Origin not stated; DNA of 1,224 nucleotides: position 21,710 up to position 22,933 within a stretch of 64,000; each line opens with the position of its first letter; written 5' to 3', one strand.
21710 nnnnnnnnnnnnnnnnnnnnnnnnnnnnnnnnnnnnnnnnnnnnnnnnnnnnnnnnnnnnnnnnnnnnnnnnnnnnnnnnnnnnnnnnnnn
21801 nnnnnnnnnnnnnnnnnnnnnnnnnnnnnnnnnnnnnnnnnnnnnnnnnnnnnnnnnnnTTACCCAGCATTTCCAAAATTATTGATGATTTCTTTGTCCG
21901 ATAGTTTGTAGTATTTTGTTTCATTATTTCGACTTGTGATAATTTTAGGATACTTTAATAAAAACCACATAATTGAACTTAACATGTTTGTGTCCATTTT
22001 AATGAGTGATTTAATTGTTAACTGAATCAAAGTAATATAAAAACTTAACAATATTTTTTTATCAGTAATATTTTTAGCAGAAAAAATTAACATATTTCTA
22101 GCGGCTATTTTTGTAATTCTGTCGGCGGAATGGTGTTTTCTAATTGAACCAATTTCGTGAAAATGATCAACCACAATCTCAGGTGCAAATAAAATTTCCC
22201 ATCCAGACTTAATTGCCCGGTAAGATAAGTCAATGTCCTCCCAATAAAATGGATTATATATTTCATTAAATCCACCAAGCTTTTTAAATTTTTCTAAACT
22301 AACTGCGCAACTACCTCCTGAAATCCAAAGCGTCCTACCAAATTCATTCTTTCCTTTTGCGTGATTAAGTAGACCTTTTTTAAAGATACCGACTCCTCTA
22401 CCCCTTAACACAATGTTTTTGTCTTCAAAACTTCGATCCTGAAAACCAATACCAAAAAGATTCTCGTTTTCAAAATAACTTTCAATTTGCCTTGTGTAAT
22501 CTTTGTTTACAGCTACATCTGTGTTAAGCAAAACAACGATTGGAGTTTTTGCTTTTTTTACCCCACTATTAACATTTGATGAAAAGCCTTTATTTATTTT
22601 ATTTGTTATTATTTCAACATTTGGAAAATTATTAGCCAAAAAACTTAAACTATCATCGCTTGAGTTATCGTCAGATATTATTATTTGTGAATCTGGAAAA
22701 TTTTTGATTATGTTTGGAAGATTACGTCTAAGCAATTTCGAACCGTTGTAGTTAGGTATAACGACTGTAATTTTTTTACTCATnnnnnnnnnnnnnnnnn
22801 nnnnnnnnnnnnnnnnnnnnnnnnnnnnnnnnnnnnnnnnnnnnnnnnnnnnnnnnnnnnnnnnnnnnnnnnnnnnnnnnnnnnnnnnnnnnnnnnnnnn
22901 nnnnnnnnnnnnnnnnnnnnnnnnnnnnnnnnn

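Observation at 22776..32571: Three YfhO-like GT-C proteins plus CsbB/Dpm1-like synthases: a multiplied teichoic-acid-style three-component glycosylation system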

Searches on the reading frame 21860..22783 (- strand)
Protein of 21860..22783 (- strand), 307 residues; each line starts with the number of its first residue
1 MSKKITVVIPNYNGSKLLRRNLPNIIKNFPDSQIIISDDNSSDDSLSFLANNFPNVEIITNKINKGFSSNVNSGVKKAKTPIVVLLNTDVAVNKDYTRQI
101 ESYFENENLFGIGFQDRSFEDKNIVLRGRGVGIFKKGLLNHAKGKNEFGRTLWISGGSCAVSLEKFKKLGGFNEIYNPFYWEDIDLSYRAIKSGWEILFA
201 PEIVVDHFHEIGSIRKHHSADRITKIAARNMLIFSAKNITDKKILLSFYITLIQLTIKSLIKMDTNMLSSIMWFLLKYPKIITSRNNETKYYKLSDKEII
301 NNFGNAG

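Call 5: search_protein_families(library=pfam, proteins=[window:21860-22783:-], max_evalue=0.01)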
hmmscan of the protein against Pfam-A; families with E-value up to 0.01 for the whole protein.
window:21860-22783:- (307 aa): 6 families
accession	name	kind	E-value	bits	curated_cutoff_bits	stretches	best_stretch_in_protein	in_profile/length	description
PF00535.33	Glycos_transf_2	-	7.2e-20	72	23.3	1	6-161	1-158/168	Glycosyl transferase family 2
PF13641.12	Glyco_tranf_2_3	-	2.2e-17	64.3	27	1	5-209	3-213/230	Glycosyltransferase like family 2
PF13632.12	Glyco_trans_2_3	-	3.7e-05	24.1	27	1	82-227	1-140/198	Glycosyl transferase family group 2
PF02709.20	Glyco_transf_7C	-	0.00015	21.8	23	1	155-202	20-67/78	N-terminal domain of galactosyltransferase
PF13506.12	Glyco_transf_21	-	0.00048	20.1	21.7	1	70-209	21-156/174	Glycosyl transferase family 21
PF10111.15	Glyco_tranf_2_2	-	0.0044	17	27.3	0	6-189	1-198/276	Glycosyltransferase like family 2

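Call 37: search_protein_families(library=ncbifam, proteins=[window:21860-22783:-], max_evalue=0.00001)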
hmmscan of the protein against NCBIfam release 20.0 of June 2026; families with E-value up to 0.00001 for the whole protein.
window:21860-22783:- (307 aa): 11 families
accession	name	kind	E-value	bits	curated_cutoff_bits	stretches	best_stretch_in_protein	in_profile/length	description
TIGR03937.1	PgaC_IcaA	equivalog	2e-14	53.4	422.3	1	3-203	45-246/407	poly-beta-1,6-N-acetyl-D-glucosamine synthase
TIGR03965.1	mycofact_glyco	equivalog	2.5e-14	53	280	1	3-105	74-180/467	mycofactocin biosynthesis glycosyltransferase MftF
TIGR04283.1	glyco_like_mftF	equivalog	1.3e-13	51.1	182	1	5-215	1-196/221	TIGR04283 family arsenosugar biosynthesis glycosyltransferase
NF041875.1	EPS_EpsD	equivalog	2.8e-13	50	370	1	6-217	2-216/325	exopolysaccharide biosynthesis glycosyltransferase EpsD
TIGR01556.1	rhamnosyltran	subfamily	1.1e-10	41.1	200.55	1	21-215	9-206/281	rhamnosyltransferase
NF007482.0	PRK10073.1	equivalog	1.6e-08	33.9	423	1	3-96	6-102/334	glycosyltransferase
NF050050.1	ProtGlycPglI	equivalog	1.7e-08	34.2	500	1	4-92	3-96/306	GalNAc(5)-diNAcBac-PP-undecaprenol beta-1,3-glucosyltransferase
NF038299.1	EPS_HpsN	equivalog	3.4e-08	32.8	425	1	4-109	2-111/317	hormogonium polysaccharide biosynthesis glycosyltransferase HpsN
NF047683.1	TeichurnBiosyTuaG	equivalog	1.3e-06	28.3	400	1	3-110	6-118/252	teichuronic acid biosynthesis protein TuaG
NF038302.1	EPS_HpsE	equivalog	3.7e-06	26.1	300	0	4-106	2-113/307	hormogonium polysaccharide biosynthesis glycosyltransferase HpsE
TIGR04195.1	S_glycosyl_SunS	equivalog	6e-06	25.3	350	0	4-96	58-147/421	SunS family peptide S-glycosyltransferase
